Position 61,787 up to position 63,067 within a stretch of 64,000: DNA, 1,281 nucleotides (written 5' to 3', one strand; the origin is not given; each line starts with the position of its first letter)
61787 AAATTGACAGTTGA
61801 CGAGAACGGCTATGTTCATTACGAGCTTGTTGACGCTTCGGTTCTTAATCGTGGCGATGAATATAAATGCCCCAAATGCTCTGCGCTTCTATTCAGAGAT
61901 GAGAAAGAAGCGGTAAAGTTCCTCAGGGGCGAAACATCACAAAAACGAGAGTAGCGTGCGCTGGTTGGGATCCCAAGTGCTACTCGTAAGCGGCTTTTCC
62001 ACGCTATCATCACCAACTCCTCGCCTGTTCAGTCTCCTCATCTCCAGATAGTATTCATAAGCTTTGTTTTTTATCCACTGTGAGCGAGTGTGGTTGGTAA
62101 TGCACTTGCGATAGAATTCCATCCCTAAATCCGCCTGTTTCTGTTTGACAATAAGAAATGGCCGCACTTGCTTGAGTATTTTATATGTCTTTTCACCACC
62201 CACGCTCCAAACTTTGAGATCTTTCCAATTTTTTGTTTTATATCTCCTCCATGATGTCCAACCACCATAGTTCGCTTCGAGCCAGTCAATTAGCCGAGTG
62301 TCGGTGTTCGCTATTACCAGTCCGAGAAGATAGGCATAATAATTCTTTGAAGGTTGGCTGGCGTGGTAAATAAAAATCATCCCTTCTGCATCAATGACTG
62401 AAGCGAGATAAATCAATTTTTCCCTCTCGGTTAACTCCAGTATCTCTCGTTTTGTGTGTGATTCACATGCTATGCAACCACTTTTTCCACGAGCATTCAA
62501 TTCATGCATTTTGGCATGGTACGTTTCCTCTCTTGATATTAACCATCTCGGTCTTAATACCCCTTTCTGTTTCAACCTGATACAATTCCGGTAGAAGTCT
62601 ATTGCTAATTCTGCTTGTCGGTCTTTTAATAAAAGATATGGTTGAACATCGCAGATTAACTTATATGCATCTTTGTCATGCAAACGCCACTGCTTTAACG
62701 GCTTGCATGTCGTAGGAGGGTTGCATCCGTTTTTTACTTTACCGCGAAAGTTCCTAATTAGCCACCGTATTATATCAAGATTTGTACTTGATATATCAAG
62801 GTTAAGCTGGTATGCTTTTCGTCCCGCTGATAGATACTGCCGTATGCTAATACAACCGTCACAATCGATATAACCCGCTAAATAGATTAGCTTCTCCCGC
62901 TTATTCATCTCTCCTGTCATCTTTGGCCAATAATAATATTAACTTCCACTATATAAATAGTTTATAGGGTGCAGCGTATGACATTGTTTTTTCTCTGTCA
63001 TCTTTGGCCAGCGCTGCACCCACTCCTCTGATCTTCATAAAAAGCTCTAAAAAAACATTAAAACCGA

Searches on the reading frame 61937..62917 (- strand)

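Call 48: search_protein_families(library=pfam, proteins=[window:61937-62917:-], max_evalue=0.01)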
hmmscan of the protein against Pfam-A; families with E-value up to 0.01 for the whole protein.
window:61937-62917:- (326 aa): 1 family
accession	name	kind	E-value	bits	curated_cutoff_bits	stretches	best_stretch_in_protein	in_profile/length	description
PF00961.24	LAGLIDADG_1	-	1.4e-07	32.8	23.1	1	13-68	1-62/102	LAGLIDADG endonuclease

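Call 49: search_protein_families(library=phrogs, proteins=[window:61937-62917:-], max_evalue=0.001)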
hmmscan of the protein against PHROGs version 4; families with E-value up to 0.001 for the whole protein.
window:61937-62917:- (326 aa): 1 family
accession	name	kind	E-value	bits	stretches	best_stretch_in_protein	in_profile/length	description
phrog_5046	-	DNA, RNA and nucleotide metabolism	9.1e-41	140.8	2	9-157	7-157/161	HNH endonuclease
